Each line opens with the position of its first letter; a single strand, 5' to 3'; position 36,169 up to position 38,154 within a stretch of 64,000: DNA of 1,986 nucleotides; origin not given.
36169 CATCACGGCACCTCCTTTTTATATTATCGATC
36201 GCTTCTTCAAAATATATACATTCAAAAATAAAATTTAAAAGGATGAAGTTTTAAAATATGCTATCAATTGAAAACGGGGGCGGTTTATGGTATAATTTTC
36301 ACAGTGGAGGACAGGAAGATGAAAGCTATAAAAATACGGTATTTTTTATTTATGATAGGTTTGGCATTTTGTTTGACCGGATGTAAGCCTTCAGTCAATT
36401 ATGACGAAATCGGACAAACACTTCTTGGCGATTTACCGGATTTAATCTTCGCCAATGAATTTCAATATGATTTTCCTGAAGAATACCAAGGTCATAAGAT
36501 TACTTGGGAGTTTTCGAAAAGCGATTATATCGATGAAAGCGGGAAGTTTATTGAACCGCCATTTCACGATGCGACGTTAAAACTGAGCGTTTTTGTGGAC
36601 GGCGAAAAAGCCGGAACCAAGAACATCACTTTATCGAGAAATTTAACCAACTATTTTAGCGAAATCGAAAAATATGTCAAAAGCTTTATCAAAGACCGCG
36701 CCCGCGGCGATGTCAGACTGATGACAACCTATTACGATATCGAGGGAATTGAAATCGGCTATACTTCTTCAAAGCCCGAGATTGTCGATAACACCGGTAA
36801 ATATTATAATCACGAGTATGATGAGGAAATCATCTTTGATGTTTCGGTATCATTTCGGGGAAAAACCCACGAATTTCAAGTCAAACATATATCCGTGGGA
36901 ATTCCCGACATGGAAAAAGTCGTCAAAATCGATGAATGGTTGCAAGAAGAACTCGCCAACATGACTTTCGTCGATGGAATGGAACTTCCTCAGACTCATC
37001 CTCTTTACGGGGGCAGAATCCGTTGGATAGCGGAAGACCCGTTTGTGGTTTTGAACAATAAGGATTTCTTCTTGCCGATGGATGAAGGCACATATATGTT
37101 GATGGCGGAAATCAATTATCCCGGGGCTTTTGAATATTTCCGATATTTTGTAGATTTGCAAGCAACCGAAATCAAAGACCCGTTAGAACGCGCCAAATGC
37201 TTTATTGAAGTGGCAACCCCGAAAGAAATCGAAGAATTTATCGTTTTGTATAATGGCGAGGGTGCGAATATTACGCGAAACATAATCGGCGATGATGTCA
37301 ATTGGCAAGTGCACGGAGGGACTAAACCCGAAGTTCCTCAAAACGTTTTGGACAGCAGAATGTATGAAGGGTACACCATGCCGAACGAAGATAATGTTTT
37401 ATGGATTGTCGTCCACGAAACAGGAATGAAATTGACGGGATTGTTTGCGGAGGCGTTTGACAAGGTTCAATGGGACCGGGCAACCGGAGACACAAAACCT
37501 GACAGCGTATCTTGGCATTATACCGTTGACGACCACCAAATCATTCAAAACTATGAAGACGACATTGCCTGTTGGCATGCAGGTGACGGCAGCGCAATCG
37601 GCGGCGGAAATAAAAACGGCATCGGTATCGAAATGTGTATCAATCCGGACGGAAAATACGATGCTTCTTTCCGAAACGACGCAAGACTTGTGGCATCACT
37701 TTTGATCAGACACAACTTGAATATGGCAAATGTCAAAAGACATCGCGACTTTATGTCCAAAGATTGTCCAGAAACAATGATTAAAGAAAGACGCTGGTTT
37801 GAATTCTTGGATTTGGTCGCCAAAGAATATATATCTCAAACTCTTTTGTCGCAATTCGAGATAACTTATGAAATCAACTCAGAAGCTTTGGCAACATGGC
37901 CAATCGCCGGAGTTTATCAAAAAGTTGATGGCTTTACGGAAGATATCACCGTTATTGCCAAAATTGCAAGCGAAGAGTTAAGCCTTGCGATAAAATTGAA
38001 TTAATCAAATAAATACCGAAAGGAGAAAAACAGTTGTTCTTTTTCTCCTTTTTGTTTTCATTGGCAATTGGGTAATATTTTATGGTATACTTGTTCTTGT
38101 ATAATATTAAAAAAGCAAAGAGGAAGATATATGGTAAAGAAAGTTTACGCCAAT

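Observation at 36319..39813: Tandem paralogous lipoprotein N-acetylmuramoyl-L-alanine amidases with an unknown ~330-aa N-terminal module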

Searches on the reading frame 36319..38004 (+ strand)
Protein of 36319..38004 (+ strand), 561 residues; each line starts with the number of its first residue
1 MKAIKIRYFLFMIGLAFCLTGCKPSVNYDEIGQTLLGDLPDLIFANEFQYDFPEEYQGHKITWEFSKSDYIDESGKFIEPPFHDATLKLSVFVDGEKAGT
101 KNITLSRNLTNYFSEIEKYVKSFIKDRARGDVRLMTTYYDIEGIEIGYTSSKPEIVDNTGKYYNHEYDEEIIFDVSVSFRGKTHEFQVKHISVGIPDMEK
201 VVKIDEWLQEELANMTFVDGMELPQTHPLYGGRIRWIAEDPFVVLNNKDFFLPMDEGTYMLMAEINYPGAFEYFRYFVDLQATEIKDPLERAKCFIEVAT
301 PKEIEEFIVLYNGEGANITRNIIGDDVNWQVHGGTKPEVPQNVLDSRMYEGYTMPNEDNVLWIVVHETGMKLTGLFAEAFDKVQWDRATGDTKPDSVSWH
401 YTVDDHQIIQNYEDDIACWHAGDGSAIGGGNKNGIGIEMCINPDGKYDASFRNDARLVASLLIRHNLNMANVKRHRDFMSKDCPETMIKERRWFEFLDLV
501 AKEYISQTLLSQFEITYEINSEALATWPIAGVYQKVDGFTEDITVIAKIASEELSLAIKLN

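Call 3: search_protein_families(library=pfam, proteins=[window:36319-38004:+], max_evalue=1)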
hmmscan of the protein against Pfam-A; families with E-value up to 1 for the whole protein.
window:36319-38004:+ (561 aa): 4 families
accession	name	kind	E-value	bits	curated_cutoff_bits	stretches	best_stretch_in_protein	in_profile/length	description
PF01510.30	Amidase_2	-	2.5e-17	63.9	26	1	359-485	4-130/131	N-acetylmuramoyl-L-alanine amidase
PF20578.4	aBig_2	-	0.00029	21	27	0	56-100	32-79/89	Atrophied bacterial Ig domain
PF25641.1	Head_fiber_dimeric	-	0.06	13.6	30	0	57-76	29-48/61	Head fiber dimeric protein-like domain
PF22043.2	DUF6935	-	0.19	12.2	27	1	89-184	32-127/158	Domain of unknown function (DUF6935)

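Call 4: search_protein_families(library=ncbifam, proteins=[window:36319-38004:+], max_evalue=1)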
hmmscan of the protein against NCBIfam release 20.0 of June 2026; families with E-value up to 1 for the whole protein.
window:36319-38004:+ (561 aa): 1 family
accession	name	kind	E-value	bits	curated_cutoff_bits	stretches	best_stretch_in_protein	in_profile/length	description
NF009802.0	PRK13286.1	equivalog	0.023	13.6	427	1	415-481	140-205/345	aliphatic amidase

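Call 6: find_homologous_proteins(query=window:36319-38004:+)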
Query window:36319-38004:+ (561 aa): 145 proteins with E <= 0.001 among 5799 candidates; the best 120 are listed.
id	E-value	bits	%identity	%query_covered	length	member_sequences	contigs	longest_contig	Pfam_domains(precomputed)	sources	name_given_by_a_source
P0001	0.0e+0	1307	100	100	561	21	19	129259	PF01510.31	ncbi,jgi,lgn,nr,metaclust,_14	ncbi:MAG: N-acetylmuramoyl-L-alanine amidase [Bacilli bacterium]|jgi:hypothetical protein|nr:N-acety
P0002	0.0e+0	1104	83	100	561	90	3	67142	PF01510.31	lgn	-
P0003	2.3e-273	926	70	100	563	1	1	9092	PF01510.31,PF20578.5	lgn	-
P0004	9.2e-167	574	49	97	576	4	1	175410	PF01510.31,PF20578.5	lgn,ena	-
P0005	5.0e-165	569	50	88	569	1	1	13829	PF01510.31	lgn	-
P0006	4.7e-148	513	44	96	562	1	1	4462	PF01510.31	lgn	-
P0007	8.4e-147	508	43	96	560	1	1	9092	PF01510.31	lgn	-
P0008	6.3e-144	499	43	98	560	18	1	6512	PF01510.31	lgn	-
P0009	3.6e-142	493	42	99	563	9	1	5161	PF01510.31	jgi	jgi:hypothetical protein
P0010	5.9e-142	492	45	94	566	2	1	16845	PF01510.31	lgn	-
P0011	2.4e-141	490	43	99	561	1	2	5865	PF01510.31,PF20578.5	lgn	-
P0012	5.5e-137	476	43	93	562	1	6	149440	PF01510.31,PF20578.5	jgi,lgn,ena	-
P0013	5.3e-136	473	43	90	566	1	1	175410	PF01510.31,PF20578.5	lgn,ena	-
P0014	1.4e-123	432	45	81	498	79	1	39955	PF01510.31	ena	-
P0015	1.4e-118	415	45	80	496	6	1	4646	PF01510.31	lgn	-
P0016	1.5e-115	405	43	83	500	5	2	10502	PF01510.31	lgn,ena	-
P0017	2.0e-115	405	44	81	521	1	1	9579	PF01510.31,PF20578.5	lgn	-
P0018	7.0e-113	396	45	80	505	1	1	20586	PF01510.31,PF20578.5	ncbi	-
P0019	1.8e-112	395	45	78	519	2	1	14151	PF01510.31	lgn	-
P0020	2.0e-112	395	40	91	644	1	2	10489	PF01510.31,PF20578.5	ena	-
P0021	8.0e-111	390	41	80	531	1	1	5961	PF01510.31,PF20578.5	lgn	-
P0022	1.1e-110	389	43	80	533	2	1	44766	PF01510.31,PF20578.5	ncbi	-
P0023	1.9e-110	388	42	79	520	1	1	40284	PF01510.31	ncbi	-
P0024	2.3e-110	388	42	83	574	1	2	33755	PF01510.31,PF20578.5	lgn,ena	-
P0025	2.3e-110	388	44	75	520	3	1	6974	PF01510.31,PF20578.5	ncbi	-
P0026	5.2e-110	387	44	75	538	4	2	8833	PF01510.31,PF20578.5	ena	-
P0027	1.1e-109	386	44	75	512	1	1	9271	PF01510.31,PF20578.5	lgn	-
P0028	2.4e-109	385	43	77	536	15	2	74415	PF01510.31,PF20578.5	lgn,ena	-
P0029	5.8e-109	384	42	78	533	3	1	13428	PF01510.31,PF20578.5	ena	-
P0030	1.2e-107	379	38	91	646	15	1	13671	PF01510.31,PF20578.5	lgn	-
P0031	2.2e-107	378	43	76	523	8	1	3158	PF01510.31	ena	-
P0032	1.2e-106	376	39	95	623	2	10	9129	PF01510.31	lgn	-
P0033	2.1e-104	368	37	98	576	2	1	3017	PF01510.31,PF20578.5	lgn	-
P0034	6.3e-104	367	37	95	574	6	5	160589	PF01510.31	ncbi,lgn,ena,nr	ncbi:MAG: N-acetylmuramoyl-L-alanine amidase [Bacilli bacterium]|nr:N-acetylmuramoyl-L-alanine amida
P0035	3.3e-103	365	38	92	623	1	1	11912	PF01510.31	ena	-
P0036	5.1e-103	364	37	97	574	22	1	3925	PF01510.31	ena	-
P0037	3.7e-102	361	41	79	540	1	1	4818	PF01510.31,PF20578.5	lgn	-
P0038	5.7e-102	360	42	76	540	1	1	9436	PF01510.31,PF20578.5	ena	-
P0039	7.3e-102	360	38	94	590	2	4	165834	PF01510.31,PF20578.5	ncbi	-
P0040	1.2e-101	359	37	95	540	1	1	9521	PF01510.31,PF20578.5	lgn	-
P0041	2.0e-101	359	37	95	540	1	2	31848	PF01510.31,PF20578.5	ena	-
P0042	2.2e-101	359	41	76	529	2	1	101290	PF01510.31,PF20578.5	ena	-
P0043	2.3e-101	358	41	76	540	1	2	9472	PF01510.31,PF20578.5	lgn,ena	-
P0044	2.3e-101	358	37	95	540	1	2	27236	PF01510.31,PF20578.5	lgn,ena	-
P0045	2.5e-101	358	41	76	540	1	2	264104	PF01510.31,PF20578.5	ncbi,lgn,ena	-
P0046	2.5e-101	358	41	76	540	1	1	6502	PF01510.31,PF20578.5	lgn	-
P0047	2.5e-101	358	41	76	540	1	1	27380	PF01510.31,PF20578.5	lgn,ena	-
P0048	2.7e-101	358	37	95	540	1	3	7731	PF01510.31,PF20578.5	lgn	-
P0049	2.7e-101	358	38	95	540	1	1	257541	PF01510.31,PF20578.5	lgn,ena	-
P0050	2.7e-101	358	41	76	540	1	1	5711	PF01510.31,PF20578.5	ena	-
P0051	2.8e-101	358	41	76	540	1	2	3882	PF01510.31,PF20578.5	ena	-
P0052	2.9e-101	358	38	95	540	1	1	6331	PF01510.31,PF20578.5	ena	-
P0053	2.9e-101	358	41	76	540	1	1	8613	PF01510.31,PF20578.5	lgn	-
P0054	3.0e-101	358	37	95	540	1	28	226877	PF01510.31,PF20578.5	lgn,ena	-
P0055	3.8e-101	358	38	94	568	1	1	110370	PF01510.31,PF20578.5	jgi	-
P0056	4.6e-101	357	41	76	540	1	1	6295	PF01510.31,PF20578.5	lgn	-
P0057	5.0e-101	357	41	76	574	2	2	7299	PF01510.31,PF20578.5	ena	-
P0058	5.1e-101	357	41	76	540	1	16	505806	PF01510.31,PF20578.5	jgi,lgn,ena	-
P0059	1.4e-100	356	37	95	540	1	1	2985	PF01510.31,PF20578.5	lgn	-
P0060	1.9e-100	355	41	76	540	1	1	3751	PF01510.31,PF20578.5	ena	-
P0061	4.3e-100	354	37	95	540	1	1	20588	PF01510.31,PF20578.5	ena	-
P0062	6.6e-100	354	37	92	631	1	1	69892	PF01510.31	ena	-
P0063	1.0e-99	353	41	81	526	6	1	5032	PF01510.31,PF20578.5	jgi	jgi:hypothetical protein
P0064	1.1e-99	353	42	76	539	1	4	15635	PF01510.31,PF20578.5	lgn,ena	-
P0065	5.0e-99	351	41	76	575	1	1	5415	PF01510.31,PF20578.5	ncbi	-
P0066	7.5e-99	350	40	80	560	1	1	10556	PF01510.31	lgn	-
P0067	1.1e-98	350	39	90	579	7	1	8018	PF01510.31,PF20578.5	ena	-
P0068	1.8e-98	349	40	81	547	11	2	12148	PF01510.31,PF20578.5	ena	-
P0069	1.0e-97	346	41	76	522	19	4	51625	PF01510.31,PF20578.5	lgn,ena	-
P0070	1.6e-97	346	41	75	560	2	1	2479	PF01510.31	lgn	-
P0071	1.6e-97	346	39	87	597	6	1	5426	PF01510.31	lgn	-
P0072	4.2e-97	344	47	62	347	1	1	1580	PF01510.31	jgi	jgi:hypothetical protein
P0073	4.7e-97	344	41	75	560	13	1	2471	PF01510.31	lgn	-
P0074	5.4e-97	344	36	97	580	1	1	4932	PF01510.31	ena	-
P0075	2.7e-96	342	42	76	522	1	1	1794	PF01510.31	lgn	-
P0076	1.2e-95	340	39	81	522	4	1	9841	PF01510.31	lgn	-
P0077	5.2e-95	337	39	80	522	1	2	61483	PF01510.31,PF20578.5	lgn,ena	-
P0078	2.0e-94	336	44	67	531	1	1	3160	PF01510.31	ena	-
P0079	2.2e-93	332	42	73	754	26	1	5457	PF01510.31,PF20578.5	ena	-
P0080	4.0e-93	331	38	88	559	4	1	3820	PF01510.31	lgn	-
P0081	1.8e-92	329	37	85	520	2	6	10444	PF01510.31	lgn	-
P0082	2.9e-92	328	36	93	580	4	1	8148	PF01510.31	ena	-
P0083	1.4e-91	326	39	83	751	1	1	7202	PF01510.31,PF20578.5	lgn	-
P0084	6.7e-91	324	35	96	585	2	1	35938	PF01510.31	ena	-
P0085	9.3e-90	320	35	95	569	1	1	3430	PF01510.31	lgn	-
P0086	9.1e-87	310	36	85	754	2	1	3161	PF01510.31,PF20578.5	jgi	jgi:hypothetical protein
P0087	2.0e-69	253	34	88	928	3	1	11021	PF01510.31,PF20578.5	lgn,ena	-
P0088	2.7e-65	239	30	92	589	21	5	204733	PF01510.31,PF20578.5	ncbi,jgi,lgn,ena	ncbi:MAG: N-acetylmuramoyl-L-alanine amidase [Bacilli bacterium]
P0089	3.4e-65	239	34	74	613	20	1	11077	PF01510.31,PF20578.5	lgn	-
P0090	3.7e-64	236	52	34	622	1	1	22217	PF01510.31,PF20578.5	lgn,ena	-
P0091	3.2e-63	233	52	34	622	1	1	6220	PF01510.31,PF20578.5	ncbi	-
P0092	3.5e-62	229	30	93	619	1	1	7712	PF01510.31,PF20578.5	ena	-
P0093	1.0e-61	228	30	91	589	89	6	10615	PF01510.31,PF20578.5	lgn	-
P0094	2.9e-61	226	28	86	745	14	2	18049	PF01510.31,PF20578.5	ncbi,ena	-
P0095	3.0e-61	226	29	86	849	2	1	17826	PF01510.31,PF20578.5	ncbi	-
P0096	4.3e-61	225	55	31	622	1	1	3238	PF01510.31,PF20578.5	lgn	-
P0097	6.4e-61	225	29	93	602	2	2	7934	PF01510.31,PF20578.5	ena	-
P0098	9.0e-61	224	29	93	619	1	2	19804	PF01510.31,PF20578.5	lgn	-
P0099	2.3e-60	223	29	93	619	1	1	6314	PF01510.31,PF20578.5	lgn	-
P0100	2.5e-60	223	28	89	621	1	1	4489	PF01510.31,PF20578.5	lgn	-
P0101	4.2e-60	222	30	90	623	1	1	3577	PF01510.31,PF20578.5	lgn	-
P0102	5.4e-60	222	31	89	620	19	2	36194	PF01510.31,PF20578.5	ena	-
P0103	1.5e-59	220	30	89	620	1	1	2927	PF01510.31,PF20578.5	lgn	-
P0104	8.6e-59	218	50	33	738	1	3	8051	PF01510.31,PF20578.5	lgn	-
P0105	9.9e-59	218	32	74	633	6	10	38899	PF01510.31,PF20578.5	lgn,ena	-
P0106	1.3e-58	217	30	95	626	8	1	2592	PF01510.31,PF20578.5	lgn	-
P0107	2.4e-58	216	30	89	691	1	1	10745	PF01510.31,PF20578.5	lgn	-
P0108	5.3e-58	215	29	89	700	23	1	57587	PF01510.31,PF20578.5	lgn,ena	-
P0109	6.8e-58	215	51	32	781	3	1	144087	PF01510.31,PF20578.5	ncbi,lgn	-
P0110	6.8e-58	215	29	86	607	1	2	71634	PF01510.31,PF20578.5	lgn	-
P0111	2.2e-57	213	38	56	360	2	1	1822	PF01510.31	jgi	jgi:hypothetical protein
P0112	5.9e-57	212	29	94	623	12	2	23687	PF01510.31,PF20578.5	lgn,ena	-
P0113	6.9e-57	212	55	31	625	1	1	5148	PF01510.31,PF20578.5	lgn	-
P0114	9.7e-56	208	54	31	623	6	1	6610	PF01510.31,PF20578.5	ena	-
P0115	1.1e-55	208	32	70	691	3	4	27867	PF01510.31,PF20578.5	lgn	-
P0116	2.2e-53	200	30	89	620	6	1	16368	PF01510.31,PF20578.5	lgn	-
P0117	3.2e-53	200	47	34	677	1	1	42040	PF01510.31,PF20578.5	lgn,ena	-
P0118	4.8e-53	199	50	34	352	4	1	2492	PF01510.31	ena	-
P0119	5.0e-53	199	47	33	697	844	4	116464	PF01510.31,PF20578.5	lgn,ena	-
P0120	1.7e-51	194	28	81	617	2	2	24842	PF01510.31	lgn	-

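Call 7: search_solved_structures(query=window:36319-38004:+, max_evalue=1, show_alignments=2)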
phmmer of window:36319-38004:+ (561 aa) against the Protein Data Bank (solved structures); distinct sequences matched with E-value up to 1: 6.
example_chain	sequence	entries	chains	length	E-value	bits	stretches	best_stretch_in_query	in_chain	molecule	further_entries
3rdr_A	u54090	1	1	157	1.8e-20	76.4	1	360-489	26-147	N-acetylmuramoyl-L-alanine amidase XlyA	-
3hmb_A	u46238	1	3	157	2.2e-20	76.2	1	363-493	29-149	N-acetylmuramoyl-L-alanine amidase xlyA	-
1yb0_A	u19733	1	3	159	2.8e-14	56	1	392-500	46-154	prophage LambdaBa02, N-acetylmuramoyl-L-alanine amidase, family 2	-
2l47_A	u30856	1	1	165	8.5e-14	54.4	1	395-503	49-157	N-acetylmuramoyl-L-alanine amidase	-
2ar3_A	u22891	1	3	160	1.7e-13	53.4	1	392-500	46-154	prophage lambdaba02, n-acetylmuramoyl-l-alanine amidase, family 2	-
4ols_A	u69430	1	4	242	0.026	16.5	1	417-486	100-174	Endolysin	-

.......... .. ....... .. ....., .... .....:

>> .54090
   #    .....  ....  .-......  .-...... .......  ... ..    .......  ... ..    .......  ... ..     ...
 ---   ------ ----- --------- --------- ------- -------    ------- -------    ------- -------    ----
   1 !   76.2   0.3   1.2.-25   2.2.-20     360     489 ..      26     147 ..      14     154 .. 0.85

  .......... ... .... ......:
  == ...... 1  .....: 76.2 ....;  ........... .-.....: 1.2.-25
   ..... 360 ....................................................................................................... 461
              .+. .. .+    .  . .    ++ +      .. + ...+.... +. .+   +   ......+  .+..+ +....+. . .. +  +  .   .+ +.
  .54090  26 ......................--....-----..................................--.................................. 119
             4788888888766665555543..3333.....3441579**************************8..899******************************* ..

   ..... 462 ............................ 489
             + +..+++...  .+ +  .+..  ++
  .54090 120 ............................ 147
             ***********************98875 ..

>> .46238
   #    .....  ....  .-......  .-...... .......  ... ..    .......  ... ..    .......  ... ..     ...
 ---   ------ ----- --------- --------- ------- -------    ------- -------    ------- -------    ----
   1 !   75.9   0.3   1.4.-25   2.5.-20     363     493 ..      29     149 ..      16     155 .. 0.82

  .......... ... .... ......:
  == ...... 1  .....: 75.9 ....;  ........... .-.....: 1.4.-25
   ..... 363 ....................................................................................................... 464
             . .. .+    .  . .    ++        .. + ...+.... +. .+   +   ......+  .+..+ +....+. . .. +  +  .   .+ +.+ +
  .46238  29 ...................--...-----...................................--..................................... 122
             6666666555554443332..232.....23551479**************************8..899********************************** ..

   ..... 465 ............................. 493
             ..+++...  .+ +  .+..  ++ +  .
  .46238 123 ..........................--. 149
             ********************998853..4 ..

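Call 14: find_encoding_contigs(protein=P0001, flank=8000, max_places=4)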
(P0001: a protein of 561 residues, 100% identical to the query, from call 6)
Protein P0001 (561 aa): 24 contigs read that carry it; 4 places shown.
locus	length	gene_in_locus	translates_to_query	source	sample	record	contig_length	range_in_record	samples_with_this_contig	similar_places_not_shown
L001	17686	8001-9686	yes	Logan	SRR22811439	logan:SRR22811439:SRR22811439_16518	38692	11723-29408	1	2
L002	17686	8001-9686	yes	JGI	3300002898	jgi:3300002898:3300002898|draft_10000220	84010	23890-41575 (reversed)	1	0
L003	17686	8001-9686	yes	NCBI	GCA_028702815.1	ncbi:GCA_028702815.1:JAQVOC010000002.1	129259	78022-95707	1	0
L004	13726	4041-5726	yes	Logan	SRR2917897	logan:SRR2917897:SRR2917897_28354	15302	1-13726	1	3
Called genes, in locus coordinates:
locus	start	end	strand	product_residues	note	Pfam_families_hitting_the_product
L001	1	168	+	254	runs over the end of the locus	PF00557:Peptidase_M24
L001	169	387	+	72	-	PF01176:eIF-1a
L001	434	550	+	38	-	PF00444:Ribosomal_L36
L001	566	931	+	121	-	PF00416:Ribosomal_S13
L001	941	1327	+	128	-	PF00411:Ribosomal_S11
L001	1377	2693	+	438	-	PF01193:RNA_pol_L, PF01000:RNA_pol_A_bac, PF03118:RNA_pol_A_CTD, PF21794:RAD51D_N (faint), PF26169:HHH_XRCC3_RpoA (faint), PF03118:RNA_pol_A_CTD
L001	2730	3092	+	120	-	PF01196:Ribosomal_L17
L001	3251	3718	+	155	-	PF07009:NusG_II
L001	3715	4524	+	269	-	PF02463:SMC_N, PF00005:ABC_tran, PF12846:AAA_10 (faint), PF13304:AAA_21 (faint)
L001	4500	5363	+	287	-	PF00005:ABC_tran, PF13555:AAA_29 (faint), PF13304:AAA_21 (weak)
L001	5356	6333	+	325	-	PF02361:CbiQ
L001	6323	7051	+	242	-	PF01416:PseudoU_synth_1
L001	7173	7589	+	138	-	-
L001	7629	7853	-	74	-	-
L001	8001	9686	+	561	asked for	PF01510:Amidase_2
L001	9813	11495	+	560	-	PF01510:Amidase_2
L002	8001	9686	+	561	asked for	PF01510:Amidase_2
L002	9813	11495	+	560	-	PF01510:Amidase_2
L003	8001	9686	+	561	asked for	PF01510:Amidase_2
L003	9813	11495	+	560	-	PF01510:Amidase_2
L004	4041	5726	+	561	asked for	PF01510:Amidase_2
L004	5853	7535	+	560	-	PF01510:Amidase_2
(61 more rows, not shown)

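Call 18: search_protein_families(library=pfam, alignment_id=A1, max_evalue=0.01)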
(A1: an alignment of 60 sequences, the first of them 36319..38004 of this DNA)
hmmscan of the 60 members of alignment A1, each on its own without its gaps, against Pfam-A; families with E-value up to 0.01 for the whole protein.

A. member 1, window:36319-38004:+ (561 aa): 2 families
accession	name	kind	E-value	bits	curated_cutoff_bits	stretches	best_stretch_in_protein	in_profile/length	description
PF01510.30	Amidase_2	-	2.5e-17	63.9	26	1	359-485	4-130/131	N-acetylmuramoyl-L-alanine amidase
PF20578.4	aBig_2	-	0.00029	21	27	0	56-100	32-79/89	Atrophied bacterial Ig domain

B. families by the number of members that match (of 60 scanned): 7 families
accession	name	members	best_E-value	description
PF01510.30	Amidase_2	60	2.1e-21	N-acetylmuramoyl-L-alanine amidase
PF20578.4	aBig_2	48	1.2e-21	Atrophied bacterial Ig domain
PF03032.20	FSAP_sig_propep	2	0.0002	Frog skin active peptide family signal and propeptide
PF25641.1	Head_fiber_dimeric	2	0.0037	Head fiber dimeric protein-like domain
PF22005.2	WWE_1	1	0.0018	Parp14 WWE domain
PF22838.1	COMMD8_HN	1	0.0054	COMMD8, helical N-terminal domain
PF16342.10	DUF4972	1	0.0063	Domain of unknown function (DUF4972)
